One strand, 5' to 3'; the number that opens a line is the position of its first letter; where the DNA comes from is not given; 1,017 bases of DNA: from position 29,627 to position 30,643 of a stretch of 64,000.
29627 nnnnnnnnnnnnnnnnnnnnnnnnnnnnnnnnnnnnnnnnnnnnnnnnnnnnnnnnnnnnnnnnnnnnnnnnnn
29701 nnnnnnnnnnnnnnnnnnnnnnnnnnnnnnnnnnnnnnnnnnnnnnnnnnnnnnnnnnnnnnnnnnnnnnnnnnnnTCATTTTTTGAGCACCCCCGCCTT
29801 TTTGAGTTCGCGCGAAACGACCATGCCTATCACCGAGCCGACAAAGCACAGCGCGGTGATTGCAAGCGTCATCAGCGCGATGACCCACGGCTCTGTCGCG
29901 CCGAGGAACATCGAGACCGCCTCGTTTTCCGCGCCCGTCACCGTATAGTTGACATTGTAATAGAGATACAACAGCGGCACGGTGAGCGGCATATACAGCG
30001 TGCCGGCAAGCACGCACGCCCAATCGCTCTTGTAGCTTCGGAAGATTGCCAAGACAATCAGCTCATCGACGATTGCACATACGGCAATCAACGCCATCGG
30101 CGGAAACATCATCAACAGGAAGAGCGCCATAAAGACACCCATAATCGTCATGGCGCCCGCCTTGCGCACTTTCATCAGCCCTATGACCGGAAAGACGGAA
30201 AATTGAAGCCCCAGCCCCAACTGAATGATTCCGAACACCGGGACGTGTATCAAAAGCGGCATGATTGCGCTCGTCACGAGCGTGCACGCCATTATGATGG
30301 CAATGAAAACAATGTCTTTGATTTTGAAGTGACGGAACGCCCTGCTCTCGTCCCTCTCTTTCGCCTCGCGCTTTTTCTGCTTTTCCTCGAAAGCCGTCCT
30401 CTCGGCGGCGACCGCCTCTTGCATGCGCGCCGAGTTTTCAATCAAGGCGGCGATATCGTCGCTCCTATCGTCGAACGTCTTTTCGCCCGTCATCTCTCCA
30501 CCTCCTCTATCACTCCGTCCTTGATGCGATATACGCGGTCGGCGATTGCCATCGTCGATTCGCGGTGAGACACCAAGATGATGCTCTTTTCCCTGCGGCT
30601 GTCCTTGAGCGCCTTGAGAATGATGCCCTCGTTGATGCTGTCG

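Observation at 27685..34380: Six-gene, translationally coupled operon fusing a CydDC-like ABC exporter to an MptD-type ECF importer module, led by a YgbA_NO Cys-rich protein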

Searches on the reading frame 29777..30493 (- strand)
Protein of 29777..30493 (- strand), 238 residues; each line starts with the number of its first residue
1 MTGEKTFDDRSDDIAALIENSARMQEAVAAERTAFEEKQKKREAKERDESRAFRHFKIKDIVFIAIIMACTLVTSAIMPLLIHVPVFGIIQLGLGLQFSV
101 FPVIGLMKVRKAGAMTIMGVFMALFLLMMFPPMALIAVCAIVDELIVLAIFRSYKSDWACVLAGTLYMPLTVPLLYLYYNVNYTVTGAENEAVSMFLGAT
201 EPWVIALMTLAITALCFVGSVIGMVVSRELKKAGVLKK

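Call 3: search_protein_families(library=pfam, max_evalue=0.01, proteins=[window:29780-30493:-])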
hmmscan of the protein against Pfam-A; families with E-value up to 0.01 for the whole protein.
seq(238 aa): 1 family
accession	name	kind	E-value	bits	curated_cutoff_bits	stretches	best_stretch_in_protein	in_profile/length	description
PF09605.15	Trep_Strep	-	2.2e-09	38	28.7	1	59-227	2-179/185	Hypothetical bacterial integral membrane protein (Trep_Strep)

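Call 4: search_protein_families(library=ncbifam, max_evalue=0.01, proteins=[window:29780-30493:-])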
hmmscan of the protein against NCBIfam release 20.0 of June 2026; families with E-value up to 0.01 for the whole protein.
seq(238 aa): 1 family
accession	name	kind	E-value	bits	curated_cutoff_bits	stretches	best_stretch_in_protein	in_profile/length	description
TIGR02185.1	Trep_Strep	subfamily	3.4e-06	27.3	76.45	1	56-228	1-179/188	MptD family putative ECF transporter S component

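Call 8: find_homologous_proteins(query=window:29777-30493:-)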
Query window:29777-30493:- (238 aa): 1242 proteins with E <= 0.001 among 2286 candidates; the best 120 are listed.
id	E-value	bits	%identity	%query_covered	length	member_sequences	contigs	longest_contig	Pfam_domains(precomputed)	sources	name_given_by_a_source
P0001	3.5e-145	499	99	100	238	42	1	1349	PF09605.16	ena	-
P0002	2.4e-121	421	71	96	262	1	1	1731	PF09605.16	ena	-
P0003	1.3e-120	419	81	97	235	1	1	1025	PF09605.16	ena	-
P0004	2.4e-120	418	82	97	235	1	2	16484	PF09605.16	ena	-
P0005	7.5e-120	416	81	97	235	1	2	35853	PF09605.16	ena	-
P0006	1.8e-119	415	81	100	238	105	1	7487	PF09605.16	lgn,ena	-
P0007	5.3e-119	414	82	96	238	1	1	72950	PF09605.16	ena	-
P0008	6.3e-119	413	81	97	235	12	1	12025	PF09605.16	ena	-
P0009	1.7e-118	412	81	97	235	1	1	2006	PF09605.16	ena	-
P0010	1.9e-118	412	80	99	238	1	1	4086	PF09605.16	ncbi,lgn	-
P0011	2.7e-118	411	81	97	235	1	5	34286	PF09605.16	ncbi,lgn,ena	-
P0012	1.4e-117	409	80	97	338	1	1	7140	PF09605.16,PF00005.34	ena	-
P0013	2.0e-117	408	81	97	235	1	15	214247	PF09605.16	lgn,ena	-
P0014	4.1e-117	407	81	97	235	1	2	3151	PF09605.16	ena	-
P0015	1.1e-116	406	82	97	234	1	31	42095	PF09605.16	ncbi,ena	-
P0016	1.5e-116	406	82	97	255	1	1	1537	PF09605.16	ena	-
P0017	1.6e-116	406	81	97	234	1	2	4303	PF09605.16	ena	-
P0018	5.9e-116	404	79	98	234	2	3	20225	PF09605.16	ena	-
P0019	8.5e-116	403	81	97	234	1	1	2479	PF09605.16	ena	-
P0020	2.0e-115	402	81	95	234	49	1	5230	PF09605.16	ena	-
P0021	5.1e-115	401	78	97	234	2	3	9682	PF09605.16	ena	-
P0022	8.8e-115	400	79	96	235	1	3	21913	PF09605.16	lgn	-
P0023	3.3e-114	398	81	96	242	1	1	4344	PF09605.16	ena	-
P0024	1.4e-113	396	80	97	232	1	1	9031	PF09605.16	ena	-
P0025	5.3e-113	394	79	97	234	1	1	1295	PF09605.16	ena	-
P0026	1.7e-112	392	78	97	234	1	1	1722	PF09605.16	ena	-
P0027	1.4e-111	389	75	97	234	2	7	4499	PF09605.16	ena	-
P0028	2.4e-111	389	76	99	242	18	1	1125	PF09605.16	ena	-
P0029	2.8e-110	385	79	96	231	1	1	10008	PF09605.16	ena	-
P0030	6.7e-109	381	76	96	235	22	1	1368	PF09605.16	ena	-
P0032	2.0e-106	372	74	100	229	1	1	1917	PF09605.16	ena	-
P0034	3.9e-105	368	75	96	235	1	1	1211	PF09605.16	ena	-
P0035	6.8e-103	361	73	93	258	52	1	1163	PF09605.16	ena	-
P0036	1.0e-102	360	71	96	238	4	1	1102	PF09605.16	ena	-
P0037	1.5e-101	357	71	95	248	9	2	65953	PF09605.16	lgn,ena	-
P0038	2.2e-101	356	71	96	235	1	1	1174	PF09605.16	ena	-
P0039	7.7e-101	354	68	100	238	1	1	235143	PF09605.16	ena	-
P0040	1.2e-100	354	70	96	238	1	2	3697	PF09605.16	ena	-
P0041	1.7e-100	353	68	100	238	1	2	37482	PF09605.16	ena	-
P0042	1.8e-100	353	68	100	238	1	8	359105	PF09605.16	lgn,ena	-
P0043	3.2e-99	349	71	94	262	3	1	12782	PF09605.16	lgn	-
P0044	3.5e-99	349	70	95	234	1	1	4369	PF09605.16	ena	-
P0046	5.7e-98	345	88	78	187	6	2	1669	PF09605.16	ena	-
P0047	8.8e-98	344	68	97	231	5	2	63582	PF09605.16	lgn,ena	-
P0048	3.7e-94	332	70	94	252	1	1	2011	PF09605.16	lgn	-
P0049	3.1e-93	329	65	99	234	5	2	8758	PF09605.16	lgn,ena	-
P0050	7.0e-92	325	67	95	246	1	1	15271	PF09605.16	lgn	-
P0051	1.9e-91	324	67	97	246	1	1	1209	PF09605.16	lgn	-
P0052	1.6e-89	317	62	97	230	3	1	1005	PF09605.16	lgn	-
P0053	1.2e-88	314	63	95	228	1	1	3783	PF09605.16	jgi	-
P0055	1.1e-87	311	61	97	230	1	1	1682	PF09605.16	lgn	-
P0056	1.4e-87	311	63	97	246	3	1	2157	PF09605.16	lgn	-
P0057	2.8e-87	310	58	97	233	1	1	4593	PF09605.16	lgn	-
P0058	2.8e-87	310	58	97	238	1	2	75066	PF09605.16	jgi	-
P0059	9.1e-87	308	59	100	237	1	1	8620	PF09605.16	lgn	-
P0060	9.2e-87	308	63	94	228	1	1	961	PF09605.16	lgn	-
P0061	9.2e-87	308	61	100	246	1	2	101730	PF09605.16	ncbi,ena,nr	ncbi:MAG: hypothetical protein K2L70_02675 [Clostridia bacterium]|nr:hypothetical protein [Clostridi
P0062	1.1e-86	308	59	100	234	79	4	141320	PF09605.16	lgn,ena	-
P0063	1.2e-86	308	59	100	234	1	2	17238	PF09605.16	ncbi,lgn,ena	-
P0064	1.8e-86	307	63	97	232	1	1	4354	PF09605.16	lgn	-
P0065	2.9e-86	307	63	87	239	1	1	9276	PF09605.16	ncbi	-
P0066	3.3e-86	306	63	97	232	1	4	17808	PF09605.16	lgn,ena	-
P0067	4.2e-86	306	63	97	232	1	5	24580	PF09605.16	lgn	-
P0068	5.4e-86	306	59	100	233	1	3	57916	PF09605.16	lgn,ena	-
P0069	6.3e-86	305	64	93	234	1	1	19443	PF09605.16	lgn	-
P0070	7.0e-86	305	65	94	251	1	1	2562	PF09605.16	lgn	-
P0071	8.1e-86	305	58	99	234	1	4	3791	PF09605.16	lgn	-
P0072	9.2e-86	305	58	100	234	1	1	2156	PF09605.16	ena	-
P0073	1.2e-85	305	59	100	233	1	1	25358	PF09605.16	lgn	-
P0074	1.3e-85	304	59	100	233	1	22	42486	PF09605.16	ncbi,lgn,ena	-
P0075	1.5e-85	304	58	100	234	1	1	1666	PF09605.16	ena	-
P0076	1.7e-85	304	63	97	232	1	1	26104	PF09605.16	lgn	-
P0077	2.4e-85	304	58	100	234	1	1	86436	PF09605.16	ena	-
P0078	2.6e-85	303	59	97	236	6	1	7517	PF09605.16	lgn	-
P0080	2.8e-85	303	57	97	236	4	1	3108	PF09605.16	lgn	-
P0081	2.8e-85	303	58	100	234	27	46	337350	PF09605.16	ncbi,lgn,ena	-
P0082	2.9e-85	303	59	100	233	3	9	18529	PF09605.16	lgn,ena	-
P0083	2.9e-85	303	58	100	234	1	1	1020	PF09605.16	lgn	-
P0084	3.2e-85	303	58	100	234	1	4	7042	PF09605.16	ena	-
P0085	3.5e-85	303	58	100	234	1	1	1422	PF09605.16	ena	-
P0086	3.7e-85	303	59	99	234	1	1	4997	PF09605.16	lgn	-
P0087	3.7e-85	303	58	100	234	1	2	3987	PF09605.16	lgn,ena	-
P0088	4.1e-85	303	58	100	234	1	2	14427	PF09605.16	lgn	-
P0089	4.3e-85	303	58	100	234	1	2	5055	PF09605.16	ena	-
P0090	4.5e-85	303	58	100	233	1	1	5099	PF09605.16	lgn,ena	-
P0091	4.5e-85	303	58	100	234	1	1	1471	PF09605.16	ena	-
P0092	4.5e-85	303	58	100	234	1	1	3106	PF09605.16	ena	-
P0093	4.5e-85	303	61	95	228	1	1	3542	PF09605.16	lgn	-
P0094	4.9e-85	303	58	100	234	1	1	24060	PF09605.16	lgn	-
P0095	4.9e-85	303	60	96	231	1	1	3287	PF09605.16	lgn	-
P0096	5.1e-85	303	59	100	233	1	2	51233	PF09605.16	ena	-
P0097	5.5e-85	302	57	99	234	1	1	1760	PF09605.16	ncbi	-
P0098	5.8e-85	302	58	100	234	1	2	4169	PF09605.16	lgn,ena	-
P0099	6.4e-85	302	58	100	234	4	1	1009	PF09605.16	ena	-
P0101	6.7e-85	302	59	100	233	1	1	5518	PF09605.16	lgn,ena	-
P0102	7.3e-85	302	57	100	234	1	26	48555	PF09605.16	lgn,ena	-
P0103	7.3e-85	302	58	100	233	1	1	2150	PF09605.16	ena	-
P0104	7.3e-85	302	57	100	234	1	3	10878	PF09605.16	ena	-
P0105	7.3e-85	302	58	100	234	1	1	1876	PF09605.16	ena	-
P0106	7.8e-85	302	58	100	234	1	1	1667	PF09605.16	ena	-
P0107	8.0e-85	302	58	100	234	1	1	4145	PF09605.16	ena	-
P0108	8.0e-85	302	58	100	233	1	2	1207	PF09605.16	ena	-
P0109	8.2e-85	302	58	100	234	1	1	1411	PF09605.16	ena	-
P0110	9.0e-85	302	58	100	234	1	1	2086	PF09605.16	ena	-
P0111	9.3e-85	302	59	100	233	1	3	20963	PF09605.16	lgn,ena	-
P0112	9.7e-85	302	58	100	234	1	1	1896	PF09605.16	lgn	-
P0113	1.0e-84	302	58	100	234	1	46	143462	PF09605.16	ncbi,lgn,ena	-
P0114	1.0e-84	302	56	99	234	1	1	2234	PF09605.16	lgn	-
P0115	1.1e-84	301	63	94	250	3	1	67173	PF09605.16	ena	-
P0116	1.1e-84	301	57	100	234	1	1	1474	PF09605.16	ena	-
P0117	1.1e-84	301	57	100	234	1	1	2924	PF09605.16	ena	-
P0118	1.1e-84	301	57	100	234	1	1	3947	PF09605.16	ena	-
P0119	1.1e-84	301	58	100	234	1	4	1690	PF09605.16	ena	-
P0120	1.2e-84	301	57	100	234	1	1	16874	PF09605.16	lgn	-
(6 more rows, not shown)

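Call 11: find_encoding_contigs(protein=P0042, flank=8000, max_places=3)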
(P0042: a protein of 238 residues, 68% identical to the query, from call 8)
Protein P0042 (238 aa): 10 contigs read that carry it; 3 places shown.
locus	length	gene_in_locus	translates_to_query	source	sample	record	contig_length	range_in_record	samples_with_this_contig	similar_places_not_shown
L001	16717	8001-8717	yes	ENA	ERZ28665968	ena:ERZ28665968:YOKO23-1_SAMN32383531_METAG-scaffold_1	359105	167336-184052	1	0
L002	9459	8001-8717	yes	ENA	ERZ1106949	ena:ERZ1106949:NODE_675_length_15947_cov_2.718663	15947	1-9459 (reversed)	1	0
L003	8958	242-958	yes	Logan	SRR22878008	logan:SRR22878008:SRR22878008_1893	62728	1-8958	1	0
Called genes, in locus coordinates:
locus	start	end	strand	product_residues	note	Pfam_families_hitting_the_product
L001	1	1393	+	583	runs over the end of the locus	PF00664:ABC_membrane, PF00005:ABC_tran, PF02463:SMC_N (weak)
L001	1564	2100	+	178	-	PF12672:DUF3793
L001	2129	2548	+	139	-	PF00258:Flavodoxin_1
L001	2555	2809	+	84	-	PF00403:HMA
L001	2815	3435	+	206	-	PF13508:Acetyltransf_7 (faint), PF00583:Acetyltransf_1 (faint), PF13673:Acetyltransf_10 (faint)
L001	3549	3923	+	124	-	PF01325:Fe_dep_repress, PF12802:MarR_2 (weak), PF13601:HTH_34 (faint), PF02742:Fe_dep_repr_C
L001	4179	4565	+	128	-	PF11756:YgbA_NO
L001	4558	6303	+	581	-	PF00664:ABC_membrane, PF00005:ABC_tran, PF02463:SMC_N (weak)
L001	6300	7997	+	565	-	PF00664:ABC_membrane, PF00005:ABC_tran, PF02463:SMC_N (weak)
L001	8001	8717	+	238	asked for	PF09605:Trep_Strep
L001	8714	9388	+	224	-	PF02361:CbiQ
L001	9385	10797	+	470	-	PF02463:SMC_N (faint), PF03193:RsgA_GTPase (faint), PF13476:AAA_23 (faint), PF00005:ABC_tran, PF13555:AAA_29 (faint), PF13304:AAA_21 (faint), PF00005:ABC_tran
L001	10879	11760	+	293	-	PF01497:Peripla_BP_2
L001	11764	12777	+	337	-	PF01032:FecCD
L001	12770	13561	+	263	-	PF00005:ABC_tran, PF02463:SMC_N, PF13401:AAA_22 (faint), PF13304:AAA_21 (faint)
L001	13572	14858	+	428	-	-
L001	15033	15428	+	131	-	PF02579:Nitro_FeMo-Co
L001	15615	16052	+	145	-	-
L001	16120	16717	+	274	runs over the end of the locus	PF01381:HTH_3, PF12844:HTH_19, PF13443:HTH_26 (faint), PF13560:HTH_31, PF07022:Phage_CI_repr (weak)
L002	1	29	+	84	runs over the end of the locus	PF00403:HMA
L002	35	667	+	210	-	PF13508:Acetyltransf_7 (faint), PF00583:Acetyltransf_1 (faint), PF13673:Acetyltransf_10 (weak)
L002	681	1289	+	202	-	PF13489:Methyltransf_23, PF01209:Ubie_methyltran, PF08003:Methyltransf_9, PF09445:Methyltransf_15 (weak), PF13847:Methyltransf_31, PF08241:Methyltransf_11, PF08242:Methyltransf_12, PF13649:Methyltransf_25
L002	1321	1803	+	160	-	-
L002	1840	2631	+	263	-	PF01209:Ubie_methyltran, PF05175:MTS, PF13489:Methyltransf_23, PF02390:Methyltransf_4, PF13847:Methyltransf_31, PF08241:Methyltransf_11, PF08242:Methyltransf_12, PF13649:Methyltransf_25, +2 more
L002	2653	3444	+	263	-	PF02535:Zip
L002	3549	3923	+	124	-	PF01325:Fe_dep_repress, PF12802:MarR_2 (weak), PF13601:HTH_34 (faint), PF02742:Fe_dep_repr_C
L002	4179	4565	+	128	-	PF11756:YgbA_NO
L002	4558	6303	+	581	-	PF00664:ABC_membrane, PF00005:ABC_tran, PF02463:SMC_N (weak)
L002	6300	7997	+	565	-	PF00664:ABC_membrane, PF00005:ABC_tran, PF02463:SMC_N (weak)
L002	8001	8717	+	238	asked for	PF09605:Trep_Strep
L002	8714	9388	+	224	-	PF02361:CbiQ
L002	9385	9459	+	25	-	?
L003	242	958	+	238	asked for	PF09605:Trep_Strep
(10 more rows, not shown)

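Call 26: search_protein_representatives(protein=window:29777-30493:-)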
Query: 238 residues. Proteins with E-value up to 0.001 (for the whole library): 151; up to 1e-10: 94; up to 1e-30: 17. The best 150 are listed.
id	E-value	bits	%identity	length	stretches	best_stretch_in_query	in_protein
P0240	2.6e-64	233.1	66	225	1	78-238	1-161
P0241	1.8e-61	223.8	48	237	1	6-238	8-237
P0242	1.9e-61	223.8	81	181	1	10-140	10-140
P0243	3.9e-55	203.1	86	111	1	128-238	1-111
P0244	1.2e-49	185.2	42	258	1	10-238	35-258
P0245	8.8e-48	179.1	48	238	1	47-238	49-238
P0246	2.2e-44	168.0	51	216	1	32-200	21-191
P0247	9.9e-41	156.1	43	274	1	46-238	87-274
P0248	3.7e-40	154.2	42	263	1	9-238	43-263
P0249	1.1e-38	149.4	47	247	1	41-238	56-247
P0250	1.3e-38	149.2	41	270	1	39-238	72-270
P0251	1.6e-35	139.1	40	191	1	49-237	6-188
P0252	2.1e-35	138.7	42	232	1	44-238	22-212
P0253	4.6e-35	137.5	45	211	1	36-237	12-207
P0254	7.8e-33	130.3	37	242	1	38-238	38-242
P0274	5.2e-24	101.4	39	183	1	54-236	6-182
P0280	3.5e-22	95.5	37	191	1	51-237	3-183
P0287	1.9e-20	89.8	39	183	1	52-237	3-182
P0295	1.2e-18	83.9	38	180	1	53-237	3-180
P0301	3.8e-16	75.7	32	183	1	52-237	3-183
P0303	1.2e-15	74.1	38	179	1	53-234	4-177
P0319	7.8e-13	64.9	36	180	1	54-237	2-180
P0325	7.3e-12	61.7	35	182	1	51-235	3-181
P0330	5.4e-11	58.9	34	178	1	55-236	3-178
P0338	6.0e-10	55.5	34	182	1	54-237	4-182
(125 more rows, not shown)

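Call 30: find_related_loci(query=A2, collection=genome_contigs, flank=10000)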
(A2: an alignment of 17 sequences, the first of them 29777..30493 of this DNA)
Query A2 (238 aa) in genome_contigs; peptide patterns used: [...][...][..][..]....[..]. (x = any residue, [..] = any of these).
191 stretches matched a pattern; 179 encode a relative of the query (tblastn E <= 1e-3); the best 80 are kept; 80 distinct loci.
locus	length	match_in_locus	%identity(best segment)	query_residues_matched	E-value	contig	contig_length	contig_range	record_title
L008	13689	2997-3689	84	8-238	2e-131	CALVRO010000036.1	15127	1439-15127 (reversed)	MAG: uncultured Clostridia bacterium isolate BRZ_BE__bin69 genome assembly, contig: BRZ_BE__NODE_2621_length_15127_cov_6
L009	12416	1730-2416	84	10-238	7e-131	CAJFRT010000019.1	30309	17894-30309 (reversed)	Candidatus Gallimonas merdae isolate Chicken_18_mag_43 genome assembly, contig: MAGpy_11413_18_idba_bin_43_fascaffold_18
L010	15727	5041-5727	83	10-238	3e-130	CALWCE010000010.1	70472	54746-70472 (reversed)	MAG: uncultured Clostridia bacterium isolate BRZ_DM__bin13 genome assembly, contig: BRZ_DM__NODE_604_length_70472_cov_34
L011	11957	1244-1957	81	1-238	1e-128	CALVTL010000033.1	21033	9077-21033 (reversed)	MAG: uncultured Clostridia bacterium isolate BRZ_NT__bin69 genome assembly, contig: BRZ_NT__NODE_3178_length_21033_cov_6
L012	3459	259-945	83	10-238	2e-132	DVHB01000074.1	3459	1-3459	MAG TPA_asm: Candidatus Coproplasma stercoripullorum isolate ChiW25-3613 ChiW25__C133871_L3459_SRR5557211, whole genome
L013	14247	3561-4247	82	10-238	2e-127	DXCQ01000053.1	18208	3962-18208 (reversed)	MAG TPA_asm: Candidatus Borkfalkia excrementigallinarum isolate 1345 ChiW12__C101425_L18208_SAMN06858619, whole genome s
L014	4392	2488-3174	81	10-238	1e-128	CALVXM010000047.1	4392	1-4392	MAG: uncultured Bacilli bacterium isolate BRZ_SN__bin108 genome assembly, contig: BRZ_SN__NODE_24869_length_4392_cov_5.0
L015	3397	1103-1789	82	10-238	1e-130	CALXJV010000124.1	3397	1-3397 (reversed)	MAG: uncultured Clostridia bacterium isolate BRZ_EH__bin43 genome assembly, contig: BRZ_EH__NODE_48783_length_3397_cov_4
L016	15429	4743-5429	81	10-238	6e-127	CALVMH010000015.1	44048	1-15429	MAG: uncultured Clostridia bacterium isolate BRZ_SR__bin7 genome assembly, contig: BRZ_SR__NODE_909_length_44048_cov_8.7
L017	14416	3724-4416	80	8-238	1e-126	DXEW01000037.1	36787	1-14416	MAG TPA_asm: Candidatus Borkfalkia faecavium isolate 2189 CHK54__C654491_L36787_SAMEA104467243, whole genome shotgun seq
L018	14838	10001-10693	82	8-238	5e-126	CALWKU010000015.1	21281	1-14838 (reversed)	MAG: uncultured Christensenellaceae bacterium isolate E27__bin398 genome assembly, contig: E27__k127_1773354, whole geno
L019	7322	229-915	80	10-238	2e-125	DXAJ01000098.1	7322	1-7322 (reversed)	MAG TPA_asm: Candidatus Gallimonas gallistercoris isolate CHK156-179 CHK156__C261040_L7322_SAMEA104467446, whole genome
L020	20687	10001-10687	82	10-238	8e-125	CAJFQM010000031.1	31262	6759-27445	uncultured Clostridia bacterium isolate Chicken_15_mag_29 genome assembly, contig: MAGpy_11413_15_idba_bin_29_fascaffold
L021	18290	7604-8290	80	10-238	9e-125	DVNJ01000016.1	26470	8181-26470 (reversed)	MAG TPA_asm: Candidatus Caccalectryoclostridium excrementigallinarum isolate 9366 CHK29__C229127_L26470_ERR2241694, whol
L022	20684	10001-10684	80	11-238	3e-124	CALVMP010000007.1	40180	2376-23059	MAG: uncultured Clostridia bacterium isolate BRZ_KH__bin127 genome assembly, contig: BRZ_KH__NODE_1391_length_40180_cov_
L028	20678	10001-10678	61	8-234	1e-93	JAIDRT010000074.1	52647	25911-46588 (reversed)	MAG: Clostridia bacterium isolate SC0362_comb_6 SC0362_comb_6_contig_74, whole genome shotgun sequence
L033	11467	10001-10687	58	1-238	1e-88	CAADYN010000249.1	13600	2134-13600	MAG TPA_asm: Clostridia bacterium, isolate HGM12664, WGS project CAADYN010000000 data, contig: ERS396348_42_k79_173671,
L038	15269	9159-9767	65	36-238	4e-87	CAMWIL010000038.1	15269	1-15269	MAG TPA_asm: uncultured Clostridia bacterium isolate SRR14411269_bin.10_metawrap_v1.3_MAG genome assembly, contig: NODE.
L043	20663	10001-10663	56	11-238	6e-85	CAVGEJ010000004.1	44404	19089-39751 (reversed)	Eubacterium sp. CAG:180 isolate H07667-L1_cleanbin_000017 genome assembly, contig: Spades_H07667-L1_contig_639, whole ge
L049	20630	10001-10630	62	31-238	6e-83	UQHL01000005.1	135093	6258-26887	uncultured Clostridiales bacterium isolate UMGS285 genome assembly, contig: NODE_28_length_135093_cov_9.26101, whole gen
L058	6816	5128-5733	62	37-238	5e-80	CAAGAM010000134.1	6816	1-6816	MAG TPA_asm: Clostridia bacterium, isolate HGM11445, WGS project CAAGAM010000000 data, contig: SRS476034_12_k119_89197,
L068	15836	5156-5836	51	3-237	6e-77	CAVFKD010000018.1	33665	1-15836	bacterium isolate H07633-L1_cleanbin_000015 genome assembly, contig: Spades_H07633-L1_contig_565, whole genome shotgun s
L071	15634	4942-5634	59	4-238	1e-75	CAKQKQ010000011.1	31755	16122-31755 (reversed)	MAG: uncultured Clostridia bacterium isolate REFINED_METABAT215_TOP10_CONTIGS_1500_ASSEMBLY_K77_MERGED__Hadza_MoBio_hadz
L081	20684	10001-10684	50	3-237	7e-71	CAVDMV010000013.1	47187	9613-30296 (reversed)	Acutalibacteraceae bacterium isolate H07670-L1_cleanbin_000010 genome assembly, contig: Spades_H07670-L1_contig_344, who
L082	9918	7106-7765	52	9-238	8e-71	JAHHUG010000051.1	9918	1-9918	MAG: Christensenellaceae bacterium isolate MAG102 MAG102_52, whole genome shotgun sequence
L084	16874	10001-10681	50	3-237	6e-69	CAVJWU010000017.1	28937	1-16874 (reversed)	Azospirillum sp. CAG:239 isolate H07681-L1_cleanbin_000018 genome assembly, contig: Spades_H07681-L1_contig_915, whole g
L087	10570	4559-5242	49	9-238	3e-68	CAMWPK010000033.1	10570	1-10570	MAG TPA_asm: uncultured Clostridia bacterium isolate SRR14411350_bin.9_metawrap_v1.3_MAG genome assembly, contig: NODE.4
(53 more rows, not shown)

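Call 45: search_protein_families(library=pfam, alignment_id=A3, max_evalue=0.0001)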
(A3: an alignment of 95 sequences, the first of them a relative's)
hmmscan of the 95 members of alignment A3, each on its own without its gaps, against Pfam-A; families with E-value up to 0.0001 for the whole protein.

A. member 1, L010:583-969:- (128 aa): 2 families
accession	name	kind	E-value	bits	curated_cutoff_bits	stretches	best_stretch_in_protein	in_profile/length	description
PF12833.13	HTH_18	-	3.3e-12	47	33.6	1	41-94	26-79/80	Helix-turn-helix domain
PF00165.29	HTH_AraC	-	6.2e-08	33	26.6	1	58-93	7-41/42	Bacterial regulatory helix-turn-helix proteins, AraC family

B. families by the number of members that match (of 95 scanned): 79 families (the first 25 are shown)
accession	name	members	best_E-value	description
PF01325.25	Fe_dep_repress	20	7.3e-12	Iron dependent repressor, N-terminal DNA binding domain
PF02742.21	Fe_dep_repr_C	12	4.1e-14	Iron dependent repressor, metal binding and dimerisation domain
PF12802.13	MarR_2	11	4e-07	MarR family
PF13545.12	HTH_Crp_2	11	2.3e-06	Crp-like helix-turn-helix domain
PF14947.12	HTH_45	10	1.8e-07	Winged helix-turn-helix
PF25213.1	HVO_A0261_N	10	8.9e-07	HVO_A0261 N-terminal domain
PF02463.25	SMC_N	9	7e-10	RecF/RecN/SMC N terminal domain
PF02687.27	FtsX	8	9e-33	FtsX-like permease C-terminal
PF00005.33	ABC_tran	8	1.8e-31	ABC transporter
PF13304.12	AAA_21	7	1.6e-17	AAA domain, putative AbiEii toxin, Type IV TA system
PF01978.25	TrmB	7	1.3e-06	Sugar-specific transcriptional regulator TrmB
PF13306.12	LRR_5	3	6.8e-96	BspA type Leucine rich repeat region (6 copies)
PF00208.27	ELFV_dehydrog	3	1.6e-82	Glutamate/Leucine/Phenylalanine/Valine dehydrogenase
PF02812.23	ELFV_dehydrog_N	3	1.5e-52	Glu/Leu/Phe/Val dehydrogenase, dimerisation domain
PF24034.1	DUF7343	3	4.7e-06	Domain of unknown function (DUF7343)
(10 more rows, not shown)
